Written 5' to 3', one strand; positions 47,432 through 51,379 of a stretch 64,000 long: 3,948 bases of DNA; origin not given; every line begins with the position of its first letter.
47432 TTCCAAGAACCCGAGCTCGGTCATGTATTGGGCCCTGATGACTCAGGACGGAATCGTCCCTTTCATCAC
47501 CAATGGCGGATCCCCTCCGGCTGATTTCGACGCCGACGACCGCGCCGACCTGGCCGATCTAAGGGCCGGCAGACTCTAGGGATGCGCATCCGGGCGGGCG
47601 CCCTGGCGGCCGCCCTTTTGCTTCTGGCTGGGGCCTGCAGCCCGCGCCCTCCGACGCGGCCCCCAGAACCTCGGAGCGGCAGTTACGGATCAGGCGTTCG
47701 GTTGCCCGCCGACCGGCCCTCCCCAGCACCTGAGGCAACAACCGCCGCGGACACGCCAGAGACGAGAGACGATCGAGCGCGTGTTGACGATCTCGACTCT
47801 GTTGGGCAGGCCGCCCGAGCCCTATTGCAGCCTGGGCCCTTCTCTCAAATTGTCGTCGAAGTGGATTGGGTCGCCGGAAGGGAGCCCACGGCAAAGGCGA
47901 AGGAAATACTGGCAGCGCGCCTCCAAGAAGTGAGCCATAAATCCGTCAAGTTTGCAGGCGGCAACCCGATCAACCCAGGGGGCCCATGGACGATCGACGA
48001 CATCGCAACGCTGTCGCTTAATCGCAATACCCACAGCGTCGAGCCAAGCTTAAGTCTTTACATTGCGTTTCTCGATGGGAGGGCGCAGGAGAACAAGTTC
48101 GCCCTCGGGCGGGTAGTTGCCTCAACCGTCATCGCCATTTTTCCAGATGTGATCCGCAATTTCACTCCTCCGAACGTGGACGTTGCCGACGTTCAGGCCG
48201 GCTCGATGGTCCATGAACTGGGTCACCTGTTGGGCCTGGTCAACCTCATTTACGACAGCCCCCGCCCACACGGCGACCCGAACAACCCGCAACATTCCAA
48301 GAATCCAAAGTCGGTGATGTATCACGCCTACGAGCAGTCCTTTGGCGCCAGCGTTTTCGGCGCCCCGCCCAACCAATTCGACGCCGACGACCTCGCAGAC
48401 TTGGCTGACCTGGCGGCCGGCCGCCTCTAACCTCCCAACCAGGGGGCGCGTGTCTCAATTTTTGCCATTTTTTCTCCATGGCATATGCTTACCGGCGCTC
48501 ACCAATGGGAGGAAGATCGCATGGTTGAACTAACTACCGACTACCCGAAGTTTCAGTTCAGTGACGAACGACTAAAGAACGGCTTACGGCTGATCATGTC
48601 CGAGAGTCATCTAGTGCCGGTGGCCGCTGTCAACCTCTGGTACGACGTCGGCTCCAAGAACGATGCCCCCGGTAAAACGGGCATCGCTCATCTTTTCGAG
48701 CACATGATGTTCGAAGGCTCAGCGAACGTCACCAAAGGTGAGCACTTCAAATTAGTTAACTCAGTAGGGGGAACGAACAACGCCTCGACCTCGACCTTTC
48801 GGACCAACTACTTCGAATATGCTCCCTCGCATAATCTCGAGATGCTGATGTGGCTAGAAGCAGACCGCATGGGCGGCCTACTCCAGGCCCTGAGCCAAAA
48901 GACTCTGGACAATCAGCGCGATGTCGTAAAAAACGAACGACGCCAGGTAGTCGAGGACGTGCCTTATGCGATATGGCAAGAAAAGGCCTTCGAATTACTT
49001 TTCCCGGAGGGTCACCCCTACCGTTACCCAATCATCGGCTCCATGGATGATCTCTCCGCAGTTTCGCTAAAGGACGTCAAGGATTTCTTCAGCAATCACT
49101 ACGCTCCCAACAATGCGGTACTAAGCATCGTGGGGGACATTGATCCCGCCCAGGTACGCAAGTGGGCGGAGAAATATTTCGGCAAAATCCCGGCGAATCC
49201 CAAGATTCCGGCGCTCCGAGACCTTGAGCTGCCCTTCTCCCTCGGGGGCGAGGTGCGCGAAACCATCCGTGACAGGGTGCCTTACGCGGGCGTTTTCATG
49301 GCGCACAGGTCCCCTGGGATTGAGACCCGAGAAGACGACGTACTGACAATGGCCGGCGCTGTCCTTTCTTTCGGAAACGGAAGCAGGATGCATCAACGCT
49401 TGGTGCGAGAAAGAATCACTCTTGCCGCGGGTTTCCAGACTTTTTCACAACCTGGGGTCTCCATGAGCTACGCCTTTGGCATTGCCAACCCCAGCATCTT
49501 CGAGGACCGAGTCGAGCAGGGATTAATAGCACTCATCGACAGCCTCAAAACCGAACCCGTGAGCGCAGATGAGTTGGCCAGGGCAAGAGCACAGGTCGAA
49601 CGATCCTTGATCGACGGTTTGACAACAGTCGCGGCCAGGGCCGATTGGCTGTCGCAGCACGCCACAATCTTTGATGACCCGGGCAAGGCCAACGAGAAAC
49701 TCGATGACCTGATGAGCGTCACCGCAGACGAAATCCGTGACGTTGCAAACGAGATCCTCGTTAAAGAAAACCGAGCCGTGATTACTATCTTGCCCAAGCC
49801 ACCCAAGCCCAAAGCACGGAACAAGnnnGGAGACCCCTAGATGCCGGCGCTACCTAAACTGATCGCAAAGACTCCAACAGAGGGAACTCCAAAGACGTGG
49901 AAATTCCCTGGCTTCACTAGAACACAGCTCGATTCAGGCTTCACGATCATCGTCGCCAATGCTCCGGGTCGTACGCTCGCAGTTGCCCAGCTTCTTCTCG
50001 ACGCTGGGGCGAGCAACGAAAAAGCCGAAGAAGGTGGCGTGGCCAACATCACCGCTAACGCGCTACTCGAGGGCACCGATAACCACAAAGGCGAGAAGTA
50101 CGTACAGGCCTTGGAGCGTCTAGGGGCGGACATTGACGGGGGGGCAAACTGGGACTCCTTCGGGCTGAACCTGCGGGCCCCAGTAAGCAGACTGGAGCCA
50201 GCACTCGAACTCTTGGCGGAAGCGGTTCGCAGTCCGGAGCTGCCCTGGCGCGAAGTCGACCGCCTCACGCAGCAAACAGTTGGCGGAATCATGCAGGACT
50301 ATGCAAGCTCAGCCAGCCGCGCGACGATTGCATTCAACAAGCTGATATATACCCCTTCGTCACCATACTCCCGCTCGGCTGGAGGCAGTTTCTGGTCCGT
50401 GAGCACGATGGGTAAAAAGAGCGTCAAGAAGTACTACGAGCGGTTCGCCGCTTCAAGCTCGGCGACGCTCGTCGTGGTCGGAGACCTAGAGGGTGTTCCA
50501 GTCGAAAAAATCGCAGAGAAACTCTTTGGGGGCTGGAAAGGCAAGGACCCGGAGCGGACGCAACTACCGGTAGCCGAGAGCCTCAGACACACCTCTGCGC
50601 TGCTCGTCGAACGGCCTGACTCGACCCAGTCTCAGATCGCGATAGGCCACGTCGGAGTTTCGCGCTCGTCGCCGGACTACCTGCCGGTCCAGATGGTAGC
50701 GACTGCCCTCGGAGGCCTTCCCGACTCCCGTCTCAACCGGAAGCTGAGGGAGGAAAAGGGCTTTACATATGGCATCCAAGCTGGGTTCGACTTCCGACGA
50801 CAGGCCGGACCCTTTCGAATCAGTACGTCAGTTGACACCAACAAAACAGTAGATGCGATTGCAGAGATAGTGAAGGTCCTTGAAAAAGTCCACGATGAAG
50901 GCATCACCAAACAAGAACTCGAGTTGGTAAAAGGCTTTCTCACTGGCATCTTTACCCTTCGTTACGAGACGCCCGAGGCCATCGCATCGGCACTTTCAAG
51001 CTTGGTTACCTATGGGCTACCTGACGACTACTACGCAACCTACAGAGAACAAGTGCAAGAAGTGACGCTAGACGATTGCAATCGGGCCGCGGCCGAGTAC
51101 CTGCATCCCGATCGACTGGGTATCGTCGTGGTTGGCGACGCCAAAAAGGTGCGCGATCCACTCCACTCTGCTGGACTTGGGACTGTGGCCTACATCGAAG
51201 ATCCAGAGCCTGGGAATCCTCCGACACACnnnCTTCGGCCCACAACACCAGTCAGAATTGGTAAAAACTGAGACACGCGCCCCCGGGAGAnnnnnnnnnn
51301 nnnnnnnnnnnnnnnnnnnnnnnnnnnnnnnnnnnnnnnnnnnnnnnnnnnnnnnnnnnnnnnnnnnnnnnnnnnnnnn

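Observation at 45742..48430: Three tandem paralogous metzincin-like lipoproteins; only one retains HExxH (others HQxxH and QExxH), all share a C-terminal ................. tail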

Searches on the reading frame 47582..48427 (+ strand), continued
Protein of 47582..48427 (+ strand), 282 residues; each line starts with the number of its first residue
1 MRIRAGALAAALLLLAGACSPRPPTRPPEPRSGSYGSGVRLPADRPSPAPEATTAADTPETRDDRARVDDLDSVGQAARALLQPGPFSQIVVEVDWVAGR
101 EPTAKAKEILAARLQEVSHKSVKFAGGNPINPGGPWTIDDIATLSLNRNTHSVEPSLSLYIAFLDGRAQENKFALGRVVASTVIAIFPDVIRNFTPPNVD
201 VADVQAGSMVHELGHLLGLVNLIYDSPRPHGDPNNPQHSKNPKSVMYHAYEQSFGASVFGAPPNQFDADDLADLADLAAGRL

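Call 33: find_encoding_contigs(protein=P0016, flank=10000, max_places=2)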
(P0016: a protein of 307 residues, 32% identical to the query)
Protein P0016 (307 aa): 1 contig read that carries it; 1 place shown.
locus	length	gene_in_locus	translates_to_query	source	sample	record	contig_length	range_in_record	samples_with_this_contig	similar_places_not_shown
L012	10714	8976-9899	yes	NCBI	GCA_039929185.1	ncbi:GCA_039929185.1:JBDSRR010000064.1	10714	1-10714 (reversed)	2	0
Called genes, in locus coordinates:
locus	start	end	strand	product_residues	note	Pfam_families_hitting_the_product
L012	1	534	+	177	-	?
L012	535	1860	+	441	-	PF27272:CpgS_N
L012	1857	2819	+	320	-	PF06414:Zeta_toxin (faint), PF13671:AAA_33 (weak)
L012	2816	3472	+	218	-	PF00923:TAL_FSA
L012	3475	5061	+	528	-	PF07498:Rho_N (weak), PF07497:Rho_RNA_bind, PF00006:ATP-synt_ab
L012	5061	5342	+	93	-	-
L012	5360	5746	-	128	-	PF01850:PIN (weak)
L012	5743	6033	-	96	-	PF02604:PhdYeFM_antitox (weak)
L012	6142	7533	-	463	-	PF00675:Peptidase_M16, PF05193:Peptidase_M16_C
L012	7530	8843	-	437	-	PF00675:Peptidase_M16, PF05193:Peptidase_M16_C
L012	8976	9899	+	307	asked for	-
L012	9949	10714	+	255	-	?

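Call 35: find_encoding_contigs(protein=P0042, flank=8000, max_places=2)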
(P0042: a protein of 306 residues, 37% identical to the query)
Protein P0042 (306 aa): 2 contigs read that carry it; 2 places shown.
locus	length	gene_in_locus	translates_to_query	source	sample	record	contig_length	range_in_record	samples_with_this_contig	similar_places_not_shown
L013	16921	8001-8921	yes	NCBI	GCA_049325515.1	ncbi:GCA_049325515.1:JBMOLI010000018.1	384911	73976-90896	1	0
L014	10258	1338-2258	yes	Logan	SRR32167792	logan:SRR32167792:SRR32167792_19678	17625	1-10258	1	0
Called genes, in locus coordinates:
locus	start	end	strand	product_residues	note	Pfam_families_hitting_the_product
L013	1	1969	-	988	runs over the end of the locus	PF00211:Guanylate_cyc, PF13191:AAA_16, PF13401:AAA_22 (weak)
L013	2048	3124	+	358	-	PF00383:dCMP_cyt_deam_1 (faint)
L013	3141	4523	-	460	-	PF13638:PIN_4, PF02562:PhoH, PF13604:AAA_30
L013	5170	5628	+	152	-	PF10604:Polyketide_cyc2, PF03364:Polyketide_cyc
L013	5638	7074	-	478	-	PF03007:WS_DGAT_cat, PF06974:WS_DGAT_C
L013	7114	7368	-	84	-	-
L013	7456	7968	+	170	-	PF02622:DUF179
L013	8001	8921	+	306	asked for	-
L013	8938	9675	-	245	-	PF02585:PIG-L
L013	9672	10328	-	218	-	PF01983:CofC, PF12804:NTP_transf_3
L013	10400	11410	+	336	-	PF01210:NAD_Gly3P_dh_N, PF07479:NAD_Gly3P_dh_C, PF20618:GPD_NAD_C_bact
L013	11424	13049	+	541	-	-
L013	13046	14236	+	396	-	PF16701:Ad_Cy_reg (weak), PF00211:Guanylate_cyc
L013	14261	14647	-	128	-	PF10604:Polyketide_cyc2, PF03364:Polyketide_cyc (weak)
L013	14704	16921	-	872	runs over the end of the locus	PF01074:Glyco_hydro_38N, PF09261:Alpha-mann_mid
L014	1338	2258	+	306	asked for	-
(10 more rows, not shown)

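Call 36: find_encoding_contigs(protein=P0032, flank=8000, max_places=2)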
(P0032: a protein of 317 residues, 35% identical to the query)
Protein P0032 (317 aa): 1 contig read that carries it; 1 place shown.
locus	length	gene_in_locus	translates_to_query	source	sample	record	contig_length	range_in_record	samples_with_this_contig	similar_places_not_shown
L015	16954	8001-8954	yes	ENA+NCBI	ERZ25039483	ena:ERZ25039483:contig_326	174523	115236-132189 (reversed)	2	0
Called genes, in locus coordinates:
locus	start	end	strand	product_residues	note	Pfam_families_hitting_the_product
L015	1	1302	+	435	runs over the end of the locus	PF03446:NAD_binding_2 (faint), PF03721:UDPG_MGDP_dh_N, PF00984:UDPG_MGDP_dh, PF03720:UDPG_MGDP_dh_C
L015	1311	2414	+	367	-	PF13439:Glyco_transf_4 (weak), PF00534:Glycos_transf_1, PF13692:Glyco_trans_1_4, PF13524:Glyco_trans_1_2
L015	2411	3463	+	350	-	PF13506:Glyco_transf_21, PF00535:Glycos_transf_2, PF13641:Glyco_tranf_2_3, PF13632:Glyco_trans_2_3 (weak)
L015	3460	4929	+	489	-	PF02397:Bac_transf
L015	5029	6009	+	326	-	PF13338:AbiEi_4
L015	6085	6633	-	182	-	PF17252:DUF5319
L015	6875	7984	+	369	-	PF00478:IMPDH, PF01070:FMN_dh, PF01180:DHO_dh (faint), PF01645:Glu_synthase (weak)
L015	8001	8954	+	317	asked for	-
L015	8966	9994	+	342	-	PF04932:Wzy_C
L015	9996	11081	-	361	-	-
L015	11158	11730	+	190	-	PF00958:GMP_synt_C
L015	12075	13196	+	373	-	PF01839:FG-GAP (faint), PF13517:FG-GAP_3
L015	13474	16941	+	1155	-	PF01839:FG-GAP (faint), PF13517:FG-GAP_3, PF07705:CARDB, PF13620:CarboxypepD_reg, PF17210:SdrD_B (faint), PF13620:CarboxypepD_reg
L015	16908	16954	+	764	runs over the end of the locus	PF13715:CarbopepD_reg_2 (faint), PF17802:SpaA (faint), PF17210:SdrD_B (faint), PF13620:CarboxypepD_reg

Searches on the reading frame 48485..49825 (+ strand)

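Call 65: search_protein_families(library=pfam, proteins=[window:48485-49825:+], max_evalue=0.001)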
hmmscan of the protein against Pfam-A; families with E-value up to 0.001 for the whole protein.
window:48485-49825:+ (447 aa): 2 families
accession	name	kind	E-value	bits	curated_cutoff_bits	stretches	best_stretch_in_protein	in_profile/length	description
PF05193.26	Peptidase_M16_C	-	5e-26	92.1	23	1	193-370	2-180/181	Peptidase M16 inactive domain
PF00675.25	Peptidase_M16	-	2.5e-18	66.8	22.3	1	39-158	5-122/149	Insulinase (Peptidase family M16)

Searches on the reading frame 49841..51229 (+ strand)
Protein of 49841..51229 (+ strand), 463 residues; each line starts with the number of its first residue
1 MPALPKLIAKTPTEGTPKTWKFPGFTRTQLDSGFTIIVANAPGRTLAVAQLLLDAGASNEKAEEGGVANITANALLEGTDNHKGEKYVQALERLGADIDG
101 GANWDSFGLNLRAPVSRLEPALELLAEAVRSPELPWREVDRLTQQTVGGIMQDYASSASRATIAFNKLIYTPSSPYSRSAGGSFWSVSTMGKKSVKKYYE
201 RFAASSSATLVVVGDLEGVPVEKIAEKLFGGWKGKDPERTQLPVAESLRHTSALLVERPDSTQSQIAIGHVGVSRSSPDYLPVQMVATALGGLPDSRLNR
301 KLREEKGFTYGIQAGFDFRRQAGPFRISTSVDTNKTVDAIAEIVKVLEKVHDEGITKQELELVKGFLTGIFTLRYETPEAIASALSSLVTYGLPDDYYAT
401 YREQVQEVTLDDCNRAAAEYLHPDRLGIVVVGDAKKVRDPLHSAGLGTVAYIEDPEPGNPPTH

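Call 65: search_protein_families(library=pfam, proteins=[window:49841-51229:+], max_evalue=0.001)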
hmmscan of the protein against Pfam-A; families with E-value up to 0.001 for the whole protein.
window:49841-51229:+ (463 aa): 2 families
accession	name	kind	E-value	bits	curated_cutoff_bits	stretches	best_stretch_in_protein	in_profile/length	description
PF05193.26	Peptidase_M16_C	-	6.3e-34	117.9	23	1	192-364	4-178/181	Peptidase M16 inactive domain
PF00675.25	Peptidase_M16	-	8e-10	39.2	22.3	1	36-144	2-113/149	Insulinase (Peptidase family M16)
